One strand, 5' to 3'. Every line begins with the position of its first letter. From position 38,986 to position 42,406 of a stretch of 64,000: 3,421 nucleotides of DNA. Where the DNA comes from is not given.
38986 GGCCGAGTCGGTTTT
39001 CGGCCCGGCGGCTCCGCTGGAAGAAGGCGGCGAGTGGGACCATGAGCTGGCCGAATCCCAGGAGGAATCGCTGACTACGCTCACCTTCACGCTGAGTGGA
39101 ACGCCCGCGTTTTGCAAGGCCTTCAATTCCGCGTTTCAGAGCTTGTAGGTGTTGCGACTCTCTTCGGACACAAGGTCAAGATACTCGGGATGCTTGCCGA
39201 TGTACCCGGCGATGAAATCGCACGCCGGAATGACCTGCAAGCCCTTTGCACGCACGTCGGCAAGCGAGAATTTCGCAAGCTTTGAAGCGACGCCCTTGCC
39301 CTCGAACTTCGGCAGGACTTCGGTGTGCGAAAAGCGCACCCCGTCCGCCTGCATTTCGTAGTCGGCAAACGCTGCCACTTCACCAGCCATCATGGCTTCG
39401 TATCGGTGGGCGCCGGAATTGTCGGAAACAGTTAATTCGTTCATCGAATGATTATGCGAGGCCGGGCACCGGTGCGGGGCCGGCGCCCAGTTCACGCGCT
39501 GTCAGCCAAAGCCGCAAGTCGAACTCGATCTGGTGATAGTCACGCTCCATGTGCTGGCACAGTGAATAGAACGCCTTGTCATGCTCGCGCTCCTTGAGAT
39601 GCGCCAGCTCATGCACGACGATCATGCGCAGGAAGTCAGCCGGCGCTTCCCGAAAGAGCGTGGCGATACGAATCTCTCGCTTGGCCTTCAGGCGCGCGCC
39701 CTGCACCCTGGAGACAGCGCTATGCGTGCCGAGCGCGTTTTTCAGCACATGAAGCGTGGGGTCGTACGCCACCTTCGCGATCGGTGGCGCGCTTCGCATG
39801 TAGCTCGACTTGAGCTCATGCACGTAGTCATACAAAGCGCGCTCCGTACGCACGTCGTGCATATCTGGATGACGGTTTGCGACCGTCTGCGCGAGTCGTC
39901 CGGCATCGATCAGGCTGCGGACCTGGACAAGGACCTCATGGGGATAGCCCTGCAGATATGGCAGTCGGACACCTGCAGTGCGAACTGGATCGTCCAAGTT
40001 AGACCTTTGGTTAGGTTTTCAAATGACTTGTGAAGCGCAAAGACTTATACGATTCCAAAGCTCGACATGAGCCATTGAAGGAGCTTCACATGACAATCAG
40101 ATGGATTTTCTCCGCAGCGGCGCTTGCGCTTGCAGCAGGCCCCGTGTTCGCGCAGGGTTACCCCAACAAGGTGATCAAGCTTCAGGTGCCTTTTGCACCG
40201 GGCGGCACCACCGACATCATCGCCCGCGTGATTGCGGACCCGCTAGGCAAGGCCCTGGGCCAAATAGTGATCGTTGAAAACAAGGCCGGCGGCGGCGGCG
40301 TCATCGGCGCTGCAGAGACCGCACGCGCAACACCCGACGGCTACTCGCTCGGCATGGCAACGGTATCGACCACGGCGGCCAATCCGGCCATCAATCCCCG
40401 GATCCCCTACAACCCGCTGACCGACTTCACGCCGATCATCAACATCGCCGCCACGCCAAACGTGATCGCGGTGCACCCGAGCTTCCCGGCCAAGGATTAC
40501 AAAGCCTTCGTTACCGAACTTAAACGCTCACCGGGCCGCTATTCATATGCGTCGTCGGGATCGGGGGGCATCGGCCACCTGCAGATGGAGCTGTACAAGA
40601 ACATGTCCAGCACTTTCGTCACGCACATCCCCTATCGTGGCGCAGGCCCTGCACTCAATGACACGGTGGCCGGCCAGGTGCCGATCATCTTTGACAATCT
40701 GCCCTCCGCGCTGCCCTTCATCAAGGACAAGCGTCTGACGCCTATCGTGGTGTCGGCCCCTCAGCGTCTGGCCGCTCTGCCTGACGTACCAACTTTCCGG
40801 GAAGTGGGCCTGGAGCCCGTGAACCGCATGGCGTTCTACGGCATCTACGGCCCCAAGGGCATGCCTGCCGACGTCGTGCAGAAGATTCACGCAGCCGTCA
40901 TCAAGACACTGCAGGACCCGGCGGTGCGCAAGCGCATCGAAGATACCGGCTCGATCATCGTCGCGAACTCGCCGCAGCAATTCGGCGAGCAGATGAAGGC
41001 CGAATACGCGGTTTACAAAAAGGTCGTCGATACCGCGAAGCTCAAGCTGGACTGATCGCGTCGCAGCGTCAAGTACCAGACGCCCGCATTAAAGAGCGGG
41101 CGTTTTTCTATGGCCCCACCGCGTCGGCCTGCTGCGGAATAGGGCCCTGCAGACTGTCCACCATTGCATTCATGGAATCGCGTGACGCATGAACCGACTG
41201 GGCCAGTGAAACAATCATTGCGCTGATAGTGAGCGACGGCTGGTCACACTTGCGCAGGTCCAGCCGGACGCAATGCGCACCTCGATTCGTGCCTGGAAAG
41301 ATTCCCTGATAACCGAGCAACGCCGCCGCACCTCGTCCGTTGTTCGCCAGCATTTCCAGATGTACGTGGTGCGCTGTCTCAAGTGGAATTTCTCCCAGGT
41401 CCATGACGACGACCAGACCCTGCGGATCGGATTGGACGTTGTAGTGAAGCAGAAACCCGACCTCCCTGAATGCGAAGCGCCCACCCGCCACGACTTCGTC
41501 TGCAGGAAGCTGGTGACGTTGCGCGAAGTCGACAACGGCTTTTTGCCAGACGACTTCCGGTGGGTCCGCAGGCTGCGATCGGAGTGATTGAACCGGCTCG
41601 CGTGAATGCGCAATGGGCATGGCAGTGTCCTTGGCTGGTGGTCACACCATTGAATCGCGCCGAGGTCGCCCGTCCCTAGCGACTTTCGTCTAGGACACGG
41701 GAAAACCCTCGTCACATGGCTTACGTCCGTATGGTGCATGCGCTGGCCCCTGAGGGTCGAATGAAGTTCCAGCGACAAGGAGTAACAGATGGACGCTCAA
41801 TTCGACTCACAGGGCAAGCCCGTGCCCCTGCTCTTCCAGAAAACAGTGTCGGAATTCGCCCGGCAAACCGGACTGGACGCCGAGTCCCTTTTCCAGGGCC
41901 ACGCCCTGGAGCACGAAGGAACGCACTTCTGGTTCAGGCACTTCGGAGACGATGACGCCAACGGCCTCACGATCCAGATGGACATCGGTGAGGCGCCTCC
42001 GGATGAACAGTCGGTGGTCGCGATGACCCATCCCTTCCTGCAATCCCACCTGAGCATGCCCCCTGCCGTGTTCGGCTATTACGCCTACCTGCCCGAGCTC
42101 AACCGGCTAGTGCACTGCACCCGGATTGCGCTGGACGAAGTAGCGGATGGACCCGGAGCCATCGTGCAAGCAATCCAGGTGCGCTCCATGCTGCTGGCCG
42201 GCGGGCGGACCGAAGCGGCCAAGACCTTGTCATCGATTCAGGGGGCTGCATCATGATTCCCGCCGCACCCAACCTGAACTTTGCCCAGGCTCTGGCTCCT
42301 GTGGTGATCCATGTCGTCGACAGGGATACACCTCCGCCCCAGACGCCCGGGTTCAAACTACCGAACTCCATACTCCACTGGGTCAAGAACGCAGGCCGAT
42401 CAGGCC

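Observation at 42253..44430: Chaperone-coupled 725-aa protein with central membrane segments and a eukaryote-like Ser/Thr-Pro-rich tail: candidate novel secreted effector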

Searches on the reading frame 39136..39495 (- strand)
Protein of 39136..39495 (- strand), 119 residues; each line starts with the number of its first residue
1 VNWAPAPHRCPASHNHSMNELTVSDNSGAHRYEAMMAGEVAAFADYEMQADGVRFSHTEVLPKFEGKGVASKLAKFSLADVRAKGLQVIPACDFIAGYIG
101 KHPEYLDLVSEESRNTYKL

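Call 96: search_protein_families(library=pfam, proteins=[window:39136-39495:-], max_evalue=0.001)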
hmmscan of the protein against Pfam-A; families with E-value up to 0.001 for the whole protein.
window:39136-39495:- (119 aa): 1 family
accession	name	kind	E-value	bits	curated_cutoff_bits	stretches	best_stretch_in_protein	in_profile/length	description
PF14542.12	Acetyltransf_CG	-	1.1e-23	83.6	30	1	31-108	1-80/80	GCN5-related N-acetyl-transferase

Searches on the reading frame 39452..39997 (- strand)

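Call 3: search_protein_families(library=pfam, proteins=[window:39452-39997:-], max_evalue=0.1)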
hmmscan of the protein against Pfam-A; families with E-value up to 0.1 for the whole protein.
window:39452-39997:- (181 aa): 3 families
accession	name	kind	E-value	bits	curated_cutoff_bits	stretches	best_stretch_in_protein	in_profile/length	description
PF01863.23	YgjP-like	-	2.6e-10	41.1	26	1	102-158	146-201/207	YgjP-like, metallopeptidase domain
PF08325.16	WLM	-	3.5e-06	27.7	26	1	121-159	81-119/190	WLM domain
PF10263.15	SprT-like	-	0.00094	19.5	25.6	1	98-154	38-99/108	SprT-like family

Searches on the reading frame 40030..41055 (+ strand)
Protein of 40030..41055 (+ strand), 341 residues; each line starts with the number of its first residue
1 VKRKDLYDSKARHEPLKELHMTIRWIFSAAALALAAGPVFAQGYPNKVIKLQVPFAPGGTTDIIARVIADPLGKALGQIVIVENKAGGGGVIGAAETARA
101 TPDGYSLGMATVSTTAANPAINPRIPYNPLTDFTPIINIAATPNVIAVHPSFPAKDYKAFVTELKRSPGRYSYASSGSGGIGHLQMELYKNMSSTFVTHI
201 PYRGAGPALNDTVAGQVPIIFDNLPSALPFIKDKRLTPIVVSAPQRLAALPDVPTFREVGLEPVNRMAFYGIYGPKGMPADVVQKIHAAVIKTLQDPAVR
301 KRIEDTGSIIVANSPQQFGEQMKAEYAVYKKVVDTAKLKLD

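Call 3: search_protein_families(library=pfam, proteins=[window:40030-41055:+], max_evalue=0.1)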
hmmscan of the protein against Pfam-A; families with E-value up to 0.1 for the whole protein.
window:40030-41055:+ (341 aa): 1 family
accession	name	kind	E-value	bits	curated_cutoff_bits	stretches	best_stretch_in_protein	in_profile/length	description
PF03401.19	TctC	-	4e-65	220.5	27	1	64-334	1-270/274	Tripartite tricarboxylate transporter family receptor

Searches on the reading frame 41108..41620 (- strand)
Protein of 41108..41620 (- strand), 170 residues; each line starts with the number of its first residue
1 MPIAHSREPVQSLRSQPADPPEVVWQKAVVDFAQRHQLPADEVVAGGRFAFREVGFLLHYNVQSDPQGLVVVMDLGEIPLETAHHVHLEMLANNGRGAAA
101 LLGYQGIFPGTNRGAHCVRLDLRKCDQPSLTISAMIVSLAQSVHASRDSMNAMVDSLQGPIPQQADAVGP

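Call 3: search_protein_families(library=pfam, proteins=[window:41108-41620:-], max_evalue=0.1)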
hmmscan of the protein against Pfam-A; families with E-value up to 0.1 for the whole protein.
window:41108-41620:- (170 aa): 0 families

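Call 4: search_protein_families(library=ncbifam, proteins=[window:41108-41620:-], max_evalue=0.1)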
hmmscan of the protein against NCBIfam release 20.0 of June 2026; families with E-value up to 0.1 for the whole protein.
window:41108-41620:- (170 aa): 0 families

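Call 13: search_solved_structures(query=window:41108-41620:-, max_evalue=10, show_alignments=2)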
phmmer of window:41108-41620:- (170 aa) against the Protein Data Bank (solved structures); distinct sequences matched with E-value up to 10: 2.
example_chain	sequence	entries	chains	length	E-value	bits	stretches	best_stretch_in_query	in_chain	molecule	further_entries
2bbe_A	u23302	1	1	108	0.65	13.1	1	90-151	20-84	hypothetical protein SO0527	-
21ls_A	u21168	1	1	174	1.5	12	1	73-139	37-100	Ferritin light chain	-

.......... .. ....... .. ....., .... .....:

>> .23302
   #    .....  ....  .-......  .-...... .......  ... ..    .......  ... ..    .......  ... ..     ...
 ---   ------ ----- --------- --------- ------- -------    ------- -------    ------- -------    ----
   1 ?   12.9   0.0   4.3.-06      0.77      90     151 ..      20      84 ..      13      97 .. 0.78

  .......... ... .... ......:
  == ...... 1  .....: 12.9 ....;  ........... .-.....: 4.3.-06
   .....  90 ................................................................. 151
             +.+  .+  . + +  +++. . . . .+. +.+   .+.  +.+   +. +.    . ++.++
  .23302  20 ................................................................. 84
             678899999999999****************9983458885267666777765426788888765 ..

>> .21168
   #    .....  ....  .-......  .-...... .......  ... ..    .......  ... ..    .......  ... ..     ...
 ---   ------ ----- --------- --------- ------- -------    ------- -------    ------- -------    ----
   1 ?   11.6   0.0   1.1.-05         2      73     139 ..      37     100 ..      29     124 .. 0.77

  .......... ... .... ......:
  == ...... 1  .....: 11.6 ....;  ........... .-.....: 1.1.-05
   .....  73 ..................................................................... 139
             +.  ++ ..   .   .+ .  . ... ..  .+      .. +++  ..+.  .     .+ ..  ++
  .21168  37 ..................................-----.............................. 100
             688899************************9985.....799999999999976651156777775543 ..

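Call 71: search_protein_families(library=padloc, proteins=[window:41108-41620:-], max_evalue=0.1)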
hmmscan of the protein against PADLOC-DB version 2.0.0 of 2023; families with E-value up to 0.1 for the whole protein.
window:41108-41620:- (170 aa): 0 families

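Call 72: search_protein_families(library=phrogs, proteins=[window:41108-41620:-], max_evalue=0.1)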
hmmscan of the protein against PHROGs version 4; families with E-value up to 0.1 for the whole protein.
window:41108-41620:- (170 aa): 0 families

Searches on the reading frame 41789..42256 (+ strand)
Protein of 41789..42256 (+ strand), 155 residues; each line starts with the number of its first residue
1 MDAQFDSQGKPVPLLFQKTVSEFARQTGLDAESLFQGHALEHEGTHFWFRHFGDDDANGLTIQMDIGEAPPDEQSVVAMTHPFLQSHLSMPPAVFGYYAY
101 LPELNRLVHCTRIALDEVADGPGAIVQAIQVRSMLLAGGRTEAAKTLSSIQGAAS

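Call 3: search_protein_families(library=pfam, proteins=[window:41789-42256:+], max_evalue=0.1)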
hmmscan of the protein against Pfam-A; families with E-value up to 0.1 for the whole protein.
window:41789-42256:+ (155 aa): 0 families

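Call 4: search_protein_families(library=ncbifam, proteins=[window:41789-42256:+], max_evalue=0.1)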
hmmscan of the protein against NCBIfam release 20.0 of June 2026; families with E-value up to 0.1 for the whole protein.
window:41789-42256:+ (155 aa): 0 families

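Call 12: search_solved_structures(query=window:41789-42256:+, max_evalue=10, show_alignments=2)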
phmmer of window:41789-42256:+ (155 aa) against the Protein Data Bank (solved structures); distinct sequences matched with E-value up to 10: 0.

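Call 14: find_homologous_proteins(query=window:41789-42256:+, max_evalue=0.01)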
Query window:41789-42256:+ (155 aa): 3 proteins with E <= 0.01 among 30 candidates.
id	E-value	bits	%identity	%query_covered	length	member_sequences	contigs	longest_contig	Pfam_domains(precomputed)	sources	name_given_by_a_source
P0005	1.6e-98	345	100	100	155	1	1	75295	-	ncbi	-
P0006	1.2e-80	287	83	100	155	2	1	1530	-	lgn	-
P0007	6.5e-73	261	80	94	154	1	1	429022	-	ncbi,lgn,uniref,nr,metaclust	ncbi:hypothetical protein [Caenimonas sp. SL110]|uniref:hypothetical protein n=1 Tax=Caenimonas sp.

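Call 21: find_homologous_proteins(query=A3, max_evalue=0.1)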
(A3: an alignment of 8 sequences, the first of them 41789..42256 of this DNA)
Query A3 (8 sequences) (155 aa, profile of the alignment): 7 proteins with E <= 0.1 among 8000 candidates.
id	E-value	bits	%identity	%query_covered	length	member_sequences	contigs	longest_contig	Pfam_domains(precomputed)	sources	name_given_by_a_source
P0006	3.4e-71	256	83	100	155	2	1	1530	-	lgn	-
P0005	5.3e-71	255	100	100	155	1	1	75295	-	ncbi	-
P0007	2.3e-70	253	80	94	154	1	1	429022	-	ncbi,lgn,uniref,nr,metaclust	ncbi:hypothetical protein [Caenimonas sp. SL110]|uniref:hypothetical protein n=1 Tax=Caenimonas sp. 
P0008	2.7e-66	240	27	80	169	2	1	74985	-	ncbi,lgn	ncbi:MAG: hypothetical protein V4684_08735 [Pseudomonadota bacterium]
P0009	9.5e-63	229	26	68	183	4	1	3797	-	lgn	-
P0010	1.1e-51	193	30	81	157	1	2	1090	-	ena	-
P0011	1.1e-30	124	30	74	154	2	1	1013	-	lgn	-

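Call 35: predict_structure(alignment_id=A4)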
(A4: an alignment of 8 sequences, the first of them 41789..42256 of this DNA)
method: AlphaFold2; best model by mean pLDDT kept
length: 155 residues; sequences in the alignment: 8
mean_pLDDT: 80.2   pTM: 0.76
mean pLDDT of the five models: 80.2, 78.7, 77.9, 74.8, 68.8
residues with pLDDT >= 90: 56; 70-90: 61; 50-70: 30; < 50: 8
segments of 3 or more residues with pLDDT < 50: 81-86
pLDDT, mean of each block of 10 residues (from residue 1): 83 92 95 92 91 84 85 59 49 77 83 91 92 80 62 52
secondary structure, 60 per line:
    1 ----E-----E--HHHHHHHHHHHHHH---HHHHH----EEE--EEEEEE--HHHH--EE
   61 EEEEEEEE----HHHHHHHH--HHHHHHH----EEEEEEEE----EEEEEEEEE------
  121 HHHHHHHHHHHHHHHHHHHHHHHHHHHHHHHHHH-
elements in order: H14-27 H31-35 E40-42 E45-50 H53-56 E59-68 H73-80 H83-89 E94-101 E106-114 H121-154

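Call 39: fold_search(model_id=the predicted structure, library=pdb)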
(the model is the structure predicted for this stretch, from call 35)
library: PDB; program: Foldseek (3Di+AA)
matches with E <= 10: 1132; with E <= 0.001: 7
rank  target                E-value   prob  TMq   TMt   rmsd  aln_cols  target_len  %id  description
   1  9ux0_B                2.2e-04  1.00  0.51  0.58   4.3       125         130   14  Crystal structure of the virulence effector VepA in complex with its secretion chaperone VecA (released 2025-06-25)
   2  5z38_A                4.3e-04  1.00  0.51  0.51   5.9       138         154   14  Crystal structure of CsrA bound to CesT (released 2018-04-04)
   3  7eva                  4.3e-04  1.00  0.49  0.62   4.8       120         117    9  Structure of molecular chaperone SycE of Yersinia enterocolitica (released 2022-05-25)
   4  3kxy_A                8.9e-04  1.00  0.49  0.55   3.8       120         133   10  Crystal Structure of the ExsC-ExsE Complex (released 2010-06-30)
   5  3kxy_D                8.9e-04  1.00  0.46  0.53   8.8       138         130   12  Crystal Structure of the ExsC-ExsE Complex (released 2010-06-30)
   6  9uwz_A                9.4e-04  1.00  0.54  0.62   4.0       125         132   15  Crystal structure of the type III secretion chaperone VecA from Vibrio parahaemolyticus (released 2025-06-25)
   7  1l2w_F                9.4e-04  1.00  0.45  0.56   4.8       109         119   10  Crystal Structure of the Yersinia Virulence Effector YopE Chaperone-binding Domain in Complex with its Secretion Chape (released 2002-06-12)
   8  1k3s_A                1.1e-03  1.00  0.52  0.70   2.5       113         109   10  Type III Secretion Chaperone SigE (released 2001-11-28)
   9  3kxy_F                1.2e-03  1.00  0.50  0.58   3.5       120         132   10  Crystal Structure of the ExsC-ExsE Complex (released 2010-06-30)
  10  3epu_A                1.3e-03  1.00  0.55  0.62   3.3       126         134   11  Crystal Structure of STM2138, a novel virulence chaperone in Salmonella (released 2009-09-29)
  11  1k3s_B                1.3e-03  1.00  0.43  0.58   3.6       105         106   17  Type III Secretion Chaperone SigE (released 2001-11-28)
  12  5z38_C                1.3e-03  1.00  0.60  0.60   3.5       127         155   15  Crystal structure of CsrA bound to CesT (released 2018-04-04)
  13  1n5b_C                1.3e-03  1.00  0.46  0.57   5.2       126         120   10  Crystal Structure Of The Yersinia enterocolitica Molecular Chaperone Syce (released 2002-11-20)
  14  3kxy_H                1.5e-03  1.00  0.54  0.62   3.9       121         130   11  Crystal Structure of the ExsC-ExsE Complex (released 2010-06-30)
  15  1n5b_A                1.5e-03  1.00  0.49  0.58   4.6       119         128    9  Crystal Structure Of The Yersinia enterocolitica Molecular Chaperone Syce (released 2002-11-20)
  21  1k3e_A                2.2e-03  1.00  0.42  0.45  14.3       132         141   13  Type III secretion chaperone CesT (released 2001-11-28)
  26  1k3e_B                3.1e-03  1.00  0.41  0.44  14.4       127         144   14  Type III secretion chaperone CesT (released 2001-11-28)
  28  5wez_A                4.5e-03  1.00  0.52  0.61   4.0       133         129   14  Structure of the Tir-CesT effector-chaperone complex (released 2018-07-11)
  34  5z38_D                9.7e-03  1.00  0.55  0.56   4.0       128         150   16  Crystal structure of CsrA bound to CesT (released 2018-04-04)
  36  6vu7_A                2.4e-02  0.89  0.38  0.40   6.7       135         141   11  Crystal structure of YbjN, a putative transcription regulator from E. coli (released 2020-03-11)
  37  5fr7_B                2.8e-02  0.82  0.36  0.37   6.7       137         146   10  Erwinia amylovora AmyR amylovoran repressor, a member of the YbjN protein family (released 2017-01-18)
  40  5fr7_A                4.6e-02  0.87  0.40  0.42   6.6       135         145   10  Erwinia amylovora AmyR amylovoran repressor, a member of the YbjN protein family (released 2017-01-18)
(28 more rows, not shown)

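Call 58: search_solved_structures(query=A5, max_evalue=10, show_alignments=2)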
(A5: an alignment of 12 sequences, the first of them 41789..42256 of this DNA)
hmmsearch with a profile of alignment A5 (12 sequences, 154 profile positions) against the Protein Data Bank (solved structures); distinct sequences matched with E-value up to 10: 3.
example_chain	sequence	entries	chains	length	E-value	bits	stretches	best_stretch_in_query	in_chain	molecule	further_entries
8fvh_C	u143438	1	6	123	0.03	17.3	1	17-69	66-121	E217 collar protein gp28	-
9b42_A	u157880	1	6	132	0.073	16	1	17-69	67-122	gp29 Collar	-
2ib0_A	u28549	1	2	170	0.63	13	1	81-147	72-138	CONSERVED HYPOTHETICAL ALANINE RICH PROTEIN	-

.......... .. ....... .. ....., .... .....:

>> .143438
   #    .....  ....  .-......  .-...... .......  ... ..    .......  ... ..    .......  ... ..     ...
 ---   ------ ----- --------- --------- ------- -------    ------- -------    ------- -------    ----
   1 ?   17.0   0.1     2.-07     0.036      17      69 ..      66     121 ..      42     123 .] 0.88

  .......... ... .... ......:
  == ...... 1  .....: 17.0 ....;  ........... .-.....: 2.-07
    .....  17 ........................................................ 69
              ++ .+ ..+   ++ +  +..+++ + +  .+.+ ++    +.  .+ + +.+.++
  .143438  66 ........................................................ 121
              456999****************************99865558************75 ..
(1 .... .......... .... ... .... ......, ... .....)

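Call 59: search_protein_families(library=pfam, alignment_id=A5, max_evalue=10)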
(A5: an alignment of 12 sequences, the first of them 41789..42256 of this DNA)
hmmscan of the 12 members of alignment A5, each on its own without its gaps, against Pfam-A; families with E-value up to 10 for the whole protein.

A. member 1, window:41789-42256:+ (155 aa): 0 families

B. families by the number of members that match (of 12 scanned): 2 families
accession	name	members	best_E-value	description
PF09450.16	DUF2019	1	0.046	Domain of unknown function (DUF2019)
PF18173.6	bacHORMA_2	1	0.081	Bacterial HORMA domain 2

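Call 71: search_protein_families(library=padloc, proteins=[window:41789-42256:+], max_evalue=0.1)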
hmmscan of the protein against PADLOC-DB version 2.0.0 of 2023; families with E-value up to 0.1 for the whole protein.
window:41789-42256:+ (155 aa): 0 families

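Call 72: search_protein_families(library=phrogs, proteins=[window:41789-42256:+], max_evalue=0.1)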
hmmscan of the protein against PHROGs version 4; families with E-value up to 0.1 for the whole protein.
window:41789-42256:+ (155 aa): 0 families
